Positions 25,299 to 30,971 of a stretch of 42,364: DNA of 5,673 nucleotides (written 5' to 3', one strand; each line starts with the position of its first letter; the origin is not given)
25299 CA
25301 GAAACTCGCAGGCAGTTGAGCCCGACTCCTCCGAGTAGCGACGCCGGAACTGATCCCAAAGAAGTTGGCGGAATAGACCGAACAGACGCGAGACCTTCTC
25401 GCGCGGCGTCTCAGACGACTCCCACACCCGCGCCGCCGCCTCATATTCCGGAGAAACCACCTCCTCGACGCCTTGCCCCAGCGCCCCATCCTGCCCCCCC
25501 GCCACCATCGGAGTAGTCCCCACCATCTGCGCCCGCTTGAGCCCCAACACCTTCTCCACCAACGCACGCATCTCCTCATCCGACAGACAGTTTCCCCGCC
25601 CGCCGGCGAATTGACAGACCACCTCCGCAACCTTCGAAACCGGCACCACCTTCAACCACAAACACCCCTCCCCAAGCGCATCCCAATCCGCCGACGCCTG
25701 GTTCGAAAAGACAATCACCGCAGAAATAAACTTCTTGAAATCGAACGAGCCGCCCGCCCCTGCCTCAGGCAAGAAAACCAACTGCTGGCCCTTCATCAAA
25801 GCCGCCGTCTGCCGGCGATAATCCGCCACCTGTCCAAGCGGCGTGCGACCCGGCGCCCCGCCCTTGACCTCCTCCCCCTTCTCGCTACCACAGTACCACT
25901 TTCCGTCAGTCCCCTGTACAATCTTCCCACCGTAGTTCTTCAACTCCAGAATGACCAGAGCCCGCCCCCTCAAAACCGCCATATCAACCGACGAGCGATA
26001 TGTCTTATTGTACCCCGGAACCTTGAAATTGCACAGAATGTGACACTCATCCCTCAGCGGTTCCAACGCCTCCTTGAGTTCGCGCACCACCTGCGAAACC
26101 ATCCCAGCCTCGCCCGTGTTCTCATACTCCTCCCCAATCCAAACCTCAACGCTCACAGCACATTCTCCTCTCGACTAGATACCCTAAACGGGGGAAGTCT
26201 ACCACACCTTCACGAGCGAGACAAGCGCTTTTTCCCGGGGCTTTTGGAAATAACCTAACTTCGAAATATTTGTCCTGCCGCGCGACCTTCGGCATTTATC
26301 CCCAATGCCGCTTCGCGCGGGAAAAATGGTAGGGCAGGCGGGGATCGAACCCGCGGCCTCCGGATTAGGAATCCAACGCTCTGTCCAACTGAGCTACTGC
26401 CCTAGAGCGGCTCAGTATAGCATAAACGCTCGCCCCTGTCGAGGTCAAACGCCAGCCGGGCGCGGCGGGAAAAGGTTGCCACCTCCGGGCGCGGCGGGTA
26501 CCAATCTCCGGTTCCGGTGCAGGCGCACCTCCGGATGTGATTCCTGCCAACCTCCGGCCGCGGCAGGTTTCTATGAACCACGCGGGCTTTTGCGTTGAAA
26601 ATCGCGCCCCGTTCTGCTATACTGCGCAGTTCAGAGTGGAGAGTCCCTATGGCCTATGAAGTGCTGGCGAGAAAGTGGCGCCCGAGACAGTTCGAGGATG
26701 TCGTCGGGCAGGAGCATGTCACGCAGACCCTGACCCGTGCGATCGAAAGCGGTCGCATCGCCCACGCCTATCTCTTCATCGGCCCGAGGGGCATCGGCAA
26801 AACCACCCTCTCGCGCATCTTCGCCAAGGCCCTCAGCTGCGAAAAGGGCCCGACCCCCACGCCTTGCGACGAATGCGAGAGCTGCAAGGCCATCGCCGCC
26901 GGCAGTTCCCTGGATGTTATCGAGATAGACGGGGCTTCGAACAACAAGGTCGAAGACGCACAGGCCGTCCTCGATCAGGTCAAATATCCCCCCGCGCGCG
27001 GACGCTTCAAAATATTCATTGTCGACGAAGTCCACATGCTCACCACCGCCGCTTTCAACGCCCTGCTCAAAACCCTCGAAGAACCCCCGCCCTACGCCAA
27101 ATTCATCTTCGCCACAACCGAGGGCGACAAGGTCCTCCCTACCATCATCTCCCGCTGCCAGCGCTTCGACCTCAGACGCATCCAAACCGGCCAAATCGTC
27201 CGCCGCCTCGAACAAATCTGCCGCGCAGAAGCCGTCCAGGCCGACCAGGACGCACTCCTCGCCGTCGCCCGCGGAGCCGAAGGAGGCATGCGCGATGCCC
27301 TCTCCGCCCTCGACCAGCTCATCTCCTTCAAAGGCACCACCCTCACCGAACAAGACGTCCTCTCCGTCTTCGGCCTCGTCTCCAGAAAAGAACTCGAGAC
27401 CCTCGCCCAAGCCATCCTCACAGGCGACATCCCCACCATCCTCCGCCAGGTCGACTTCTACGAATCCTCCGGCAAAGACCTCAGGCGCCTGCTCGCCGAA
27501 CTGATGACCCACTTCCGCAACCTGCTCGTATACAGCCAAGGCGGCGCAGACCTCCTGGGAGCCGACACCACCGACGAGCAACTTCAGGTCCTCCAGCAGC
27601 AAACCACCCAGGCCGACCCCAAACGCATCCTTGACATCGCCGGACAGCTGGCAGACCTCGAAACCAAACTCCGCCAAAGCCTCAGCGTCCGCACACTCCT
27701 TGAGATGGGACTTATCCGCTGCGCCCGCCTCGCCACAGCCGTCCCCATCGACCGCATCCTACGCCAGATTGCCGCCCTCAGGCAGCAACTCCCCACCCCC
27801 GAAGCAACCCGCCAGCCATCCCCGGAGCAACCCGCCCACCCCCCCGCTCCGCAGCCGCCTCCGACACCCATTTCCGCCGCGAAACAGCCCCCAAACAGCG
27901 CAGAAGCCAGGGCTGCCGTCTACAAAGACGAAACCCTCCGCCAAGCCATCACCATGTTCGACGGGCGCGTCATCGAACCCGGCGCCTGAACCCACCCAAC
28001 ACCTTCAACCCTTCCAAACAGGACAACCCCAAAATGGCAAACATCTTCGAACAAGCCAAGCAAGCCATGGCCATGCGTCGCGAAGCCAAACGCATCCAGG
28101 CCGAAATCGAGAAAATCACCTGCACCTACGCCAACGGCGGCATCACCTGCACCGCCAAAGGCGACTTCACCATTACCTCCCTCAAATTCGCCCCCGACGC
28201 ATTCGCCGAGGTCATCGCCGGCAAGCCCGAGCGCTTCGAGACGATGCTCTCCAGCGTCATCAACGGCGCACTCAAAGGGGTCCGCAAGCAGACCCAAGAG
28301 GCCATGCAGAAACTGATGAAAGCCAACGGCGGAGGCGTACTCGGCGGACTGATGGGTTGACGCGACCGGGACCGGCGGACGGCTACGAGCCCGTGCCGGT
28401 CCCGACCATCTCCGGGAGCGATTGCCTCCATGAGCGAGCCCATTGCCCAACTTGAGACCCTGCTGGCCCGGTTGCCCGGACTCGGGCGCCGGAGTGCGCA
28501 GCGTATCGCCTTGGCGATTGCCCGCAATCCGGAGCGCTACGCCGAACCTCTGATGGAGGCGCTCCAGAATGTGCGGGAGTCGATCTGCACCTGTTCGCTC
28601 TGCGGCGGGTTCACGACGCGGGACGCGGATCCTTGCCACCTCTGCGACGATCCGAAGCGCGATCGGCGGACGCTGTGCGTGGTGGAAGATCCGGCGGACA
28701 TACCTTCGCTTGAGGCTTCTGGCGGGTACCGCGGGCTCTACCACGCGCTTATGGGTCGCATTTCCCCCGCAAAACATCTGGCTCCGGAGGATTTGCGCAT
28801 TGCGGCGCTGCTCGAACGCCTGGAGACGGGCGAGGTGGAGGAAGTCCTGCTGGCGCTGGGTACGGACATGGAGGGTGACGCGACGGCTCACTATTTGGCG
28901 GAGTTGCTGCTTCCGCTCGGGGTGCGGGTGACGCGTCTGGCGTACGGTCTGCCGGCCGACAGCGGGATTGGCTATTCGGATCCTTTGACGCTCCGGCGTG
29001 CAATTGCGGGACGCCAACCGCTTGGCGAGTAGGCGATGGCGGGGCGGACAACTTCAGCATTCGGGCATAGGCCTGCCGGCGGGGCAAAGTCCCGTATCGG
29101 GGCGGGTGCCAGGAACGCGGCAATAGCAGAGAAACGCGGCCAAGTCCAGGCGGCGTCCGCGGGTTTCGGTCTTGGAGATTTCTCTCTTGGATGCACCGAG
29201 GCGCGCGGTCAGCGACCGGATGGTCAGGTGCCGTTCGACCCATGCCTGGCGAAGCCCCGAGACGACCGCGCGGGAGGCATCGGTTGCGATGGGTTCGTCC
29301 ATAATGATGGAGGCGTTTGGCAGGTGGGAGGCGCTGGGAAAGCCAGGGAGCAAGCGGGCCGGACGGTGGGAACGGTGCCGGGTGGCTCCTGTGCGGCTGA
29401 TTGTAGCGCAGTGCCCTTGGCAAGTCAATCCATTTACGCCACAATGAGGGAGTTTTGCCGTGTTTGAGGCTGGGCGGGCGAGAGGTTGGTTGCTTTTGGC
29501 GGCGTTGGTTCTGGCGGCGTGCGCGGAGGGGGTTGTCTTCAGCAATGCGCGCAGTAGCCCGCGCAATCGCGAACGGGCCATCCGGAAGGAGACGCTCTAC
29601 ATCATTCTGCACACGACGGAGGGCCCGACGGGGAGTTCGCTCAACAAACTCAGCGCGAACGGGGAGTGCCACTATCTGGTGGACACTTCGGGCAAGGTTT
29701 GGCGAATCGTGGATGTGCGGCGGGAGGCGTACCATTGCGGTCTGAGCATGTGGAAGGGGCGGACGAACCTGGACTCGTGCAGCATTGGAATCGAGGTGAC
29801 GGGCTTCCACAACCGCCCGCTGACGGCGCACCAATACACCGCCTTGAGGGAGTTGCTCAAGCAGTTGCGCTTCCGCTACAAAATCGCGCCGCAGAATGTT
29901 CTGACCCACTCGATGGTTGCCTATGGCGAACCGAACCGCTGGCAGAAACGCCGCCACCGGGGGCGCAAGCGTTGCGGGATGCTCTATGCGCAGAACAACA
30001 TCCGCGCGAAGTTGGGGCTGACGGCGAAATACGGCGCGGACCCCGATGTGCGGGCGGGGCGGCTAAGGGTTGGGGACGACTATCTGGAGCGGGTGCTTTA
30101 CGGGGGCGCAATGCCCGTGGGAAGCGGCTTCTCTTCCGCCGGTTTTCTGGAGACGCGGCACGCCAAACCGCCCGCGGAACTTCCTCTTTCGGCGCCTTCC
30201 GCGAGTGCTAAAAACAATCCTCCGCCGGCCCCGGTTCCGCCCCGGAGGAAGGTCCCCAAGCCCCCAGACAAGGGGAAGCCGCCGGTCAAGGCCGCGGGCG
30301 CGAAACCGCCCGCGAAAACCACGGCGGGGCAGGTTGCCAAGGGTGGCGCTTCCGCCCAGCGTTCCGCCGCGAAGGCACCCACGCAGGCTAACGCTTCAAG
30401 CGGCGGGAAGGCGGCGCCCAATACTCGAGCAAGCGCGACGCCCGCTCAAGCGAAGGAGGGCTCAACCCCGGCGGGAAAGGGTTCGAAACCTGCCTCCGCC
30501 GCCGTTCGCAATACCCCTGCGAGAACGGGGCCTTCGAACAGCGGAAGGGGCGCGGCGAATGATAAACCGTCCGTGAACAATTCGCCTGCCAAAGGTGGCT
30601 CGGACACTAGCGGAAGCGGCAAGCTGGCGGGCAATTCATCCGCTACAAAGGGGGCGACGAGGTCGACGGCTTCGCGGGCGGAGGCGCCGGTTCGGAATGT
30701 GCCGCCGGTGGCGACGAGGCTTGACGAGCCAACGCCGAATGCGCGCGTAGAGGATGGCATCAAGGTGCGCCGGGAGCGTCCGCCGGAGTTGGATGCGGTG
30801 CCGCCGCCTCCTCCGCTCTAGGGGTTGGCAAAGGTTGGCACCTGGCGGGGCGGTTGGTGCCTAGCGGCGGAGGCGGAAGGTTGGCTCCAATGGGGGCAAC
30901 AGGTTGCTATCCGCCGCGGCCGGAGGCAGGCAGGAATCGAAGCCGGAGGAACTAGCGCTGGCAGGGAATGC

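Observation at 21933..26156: Stand-alone 1407-aa NERD + RecB-like nuclease + SF1B helicase gene beside tRNA-Arg: candidate single-gene nuclease-helicase immunity module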

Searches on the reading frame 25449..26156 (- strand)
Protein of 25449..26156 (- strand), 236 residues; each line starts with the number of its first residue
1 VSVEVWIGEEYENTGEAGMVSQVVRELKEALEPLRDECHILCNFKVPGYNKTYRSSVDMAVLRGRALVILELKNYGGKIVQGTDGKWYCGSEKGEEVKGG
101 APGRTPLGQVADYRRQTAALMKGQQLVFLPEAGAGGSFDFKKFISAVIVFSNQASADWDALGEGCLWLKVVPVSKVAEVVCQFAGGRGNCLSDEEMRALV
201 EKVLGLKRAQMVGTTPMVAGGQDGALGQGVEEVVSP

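Call 88: predict_structure(alignment_id=A5)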
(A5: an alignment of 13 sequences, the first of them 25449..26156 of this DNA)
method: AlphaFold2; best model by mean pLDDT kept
length: 236 residues; sequences in the alignment: 13
mean_pLDDT: 70.2   pTM: 0.75
mean pLDDT of the five models: 70.2, 70.0, 49.5, 47.9, 47.9
residues with pLDDT >= 90: 12; 70-90: 125; 50-70: 59; < 50: 40
segments of 3 or more residues with pLDDT < 50: 12-14, 47-56, 92-96, 98-103, 221-236
pLDDT, mean of each block of 10 residues (from residue 1): 76 61 87 86 59 55 88 66 56 46 64 84 85 64 86 61 71 87 70 87 85 74 37 34
secondary structure, 60 per line:
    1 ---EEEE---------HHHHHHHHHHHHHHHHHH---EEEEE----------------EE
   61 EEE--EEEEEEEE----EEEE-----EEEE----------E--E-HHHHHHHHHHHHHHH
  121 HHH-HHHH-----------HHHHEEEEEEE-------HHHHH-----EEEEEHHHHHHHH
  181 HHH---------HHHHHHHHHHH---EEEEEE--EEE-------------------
elements in order: E4-7 H17-34 E38-42 E59-63 E66-73 E78-81 E87-90 H106-123 H125-128 H140-143 E144-150 H158-162 E168-172 H173-183 H193-203 E207-212 E215-217

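Call 91: fold_search(model_id=the predicted structure, library=pdb)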
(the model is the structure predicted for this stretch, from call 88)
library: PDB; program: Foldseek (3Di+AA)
matches with E <= 10: 311; with E <= 0.001: 0
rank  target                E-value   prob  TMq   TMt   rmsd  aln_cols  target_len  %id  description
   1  7edb_A                3.2e-02  0.75  0.31  0.22   9.3       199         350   10  EcoT38I restriction endonuclease complexed with DNA (released 2022-03-16)
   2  2fco_B                5.3e-02  0.14  0.20  0.27  14.3       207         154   12  Crystal Structure of Bacillus stearothermophilus PrfA-Holliday Junction Resolvase (released 2006-11-21)
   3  9dou_A                6.0e-02  0.41  0.25  0.08  12.0       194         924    6  Taeniopygia guttata R2 retrotransposon (R2Tg) initiating target-primed reverse transcription (released 2025-05-21)
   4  1xmx                  8.2e-02  0.60  0.31  0.21   7.6       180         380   14  Crystal structure of protein VC1899 from Vibrio cholerae (released 2004-11-16)
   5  4dav_A                1.4e-01  0.15  0.20  0.21  12.3       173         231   15  The structure of Pyrococcus Furiosus SfsA in complex with DNA (released 2014-10-01)
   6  6p4w_B                1.6e-01  0.47  0.30  0.20   9.0       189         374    7  XPB helicase in a complex with truncated Bax1 from Sulfurisphaera tokodaii at 2.96 Angstrom resolution (released 2020-06-03)
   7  9nxx_D                1.8e-01  0.14  0.24  0.17  12.8       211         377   11  LmuA_conformation 1 (released 2025-12-17)
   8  1rzn_A                2.0e-01  0.16  0.25  0.35  14.4       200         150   10  Crystal Structure of Penicillin-binding protein-related factor A from Bacillus Subtilis. (released 2004-11-30)
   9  5fdk_B                2.2e-01  0.11  0.23  0.30  15.8       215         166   10  Crystal structure of RecU(D88N) in complex with palindromic DNA duplex (released 2016-12-07)
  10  1rzn_B                2.5e-01  0.23  0.18  0.27   5.8        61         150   13  Crystal Structure of Penicillin-binding protein-related factor A from Bacillus Subtilis. (released 2004-11-30)
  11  2wcw_A                3.0e-01  0.21  0.17  0.28   5.4        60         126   17  1.6A resolution structure of Archaeoglobus fulgidus Hjc, a Holliday junction resolvase from an archaeal hyperthermophi (released 2009-03-24)
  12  8gh6_A                3.2e-01  0.23  0.26  0.09  11.4       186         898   11  Bombyx mori R2 retrotransposon initiating target-primed reverse transcription (released 2023-04-05)
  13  1zp7_B                3.2e-01  0.11  0.24  0.32  14.0       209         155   11  The structure of Bacillus subtilis RecU Holliday junction resolvase and its role in substrate selection and sequence s (released 2005-09-20)
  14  9nl2_A                3.2e-01  0.11  0.22  0.07   9.9       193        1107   10  Structure of R2 retrotransposon protein from Platysternon megacephalum initiating target-primed reverse transcription (released 2025-06-18)
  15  2fco_A                3.2e-01  0.08  0.20  0.28  14.8       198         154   13  Crystal Structure of Bacillus stearothermophilus PrfA-Holliday Junction Resolvase (released 2006-11-21)
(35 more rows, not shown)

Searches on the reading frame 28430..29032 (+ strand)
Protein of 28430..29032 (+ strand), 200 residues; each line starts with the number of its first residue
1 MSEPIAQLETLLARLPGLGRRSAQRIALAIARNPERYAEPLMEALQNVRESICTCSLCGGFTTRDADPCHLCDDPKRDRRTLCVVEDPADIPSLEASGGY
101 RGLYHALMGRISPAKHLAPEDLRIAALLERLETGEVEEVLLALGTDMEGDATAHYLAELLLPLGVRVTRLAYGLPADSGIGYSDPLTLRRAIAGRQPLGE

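Call 78: search_protein_families(library=pfam, proteins=[window:28430-29032:+], max_evalue=0.0001)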
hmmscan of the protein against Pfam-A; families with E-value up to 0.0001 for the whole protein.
window:28430-29032:+ (200 aa): 4 families
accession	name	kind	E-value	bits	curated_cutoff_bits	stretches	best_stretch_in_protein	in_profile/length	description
PF13662.12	Toprim_4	-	1.8e-24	86.2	25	1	81-171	2-85/85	Toprim domain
PF21176.3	RecR_HhH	-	4.2e-09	36.5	27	1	6-48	2-44/45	RecR, helix-hairpin-helix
PF01751.28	Toprim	-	2.1e-08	34.7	23.1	1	81-166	1-92/96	Toprim domain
PF21175.2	RecR_C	-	7.1e-06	25.8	22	1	173-196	1-24/24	RecR, C-terminal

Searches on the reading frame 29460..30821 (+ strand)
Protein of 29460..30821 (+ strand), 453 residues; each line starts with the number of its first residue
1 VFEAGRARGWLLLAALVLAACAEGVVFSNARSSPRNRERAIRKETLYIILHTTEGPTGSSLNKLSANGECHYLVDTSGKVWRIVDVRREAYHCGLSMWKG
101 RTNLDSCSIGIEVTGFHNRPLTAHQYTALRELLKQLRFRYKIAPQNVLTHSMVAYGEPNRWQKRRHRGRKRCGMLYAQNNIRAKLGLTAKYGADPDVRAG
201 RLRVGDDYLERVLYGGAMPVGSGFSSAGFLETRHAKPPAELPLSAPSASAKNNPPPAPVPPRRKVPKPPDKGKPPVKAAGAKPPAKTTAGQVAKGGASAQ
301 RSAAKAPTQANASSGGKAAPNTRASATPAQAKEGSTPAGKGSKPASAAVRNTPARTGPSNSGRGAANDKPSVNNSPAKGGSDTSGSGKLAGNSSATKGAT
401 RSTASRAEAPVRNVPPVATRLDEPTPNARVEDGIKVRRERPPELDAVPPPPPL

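Call 78: search_protein_families(library=pfam, proteins=[window:29460-30821:+], max_evalue=0.0001)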
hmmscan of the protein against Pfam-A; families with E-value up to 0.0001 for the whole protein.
window:29460-30821:+ (453 aa): 1 family
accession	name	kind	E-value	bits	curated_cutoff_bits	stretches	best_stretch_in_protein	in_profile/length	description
PF01510.30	Amidase_2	-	4.1e-19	69.7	26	1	46-154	6-123/131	N-acetylmuramoyl-L-alanine amidase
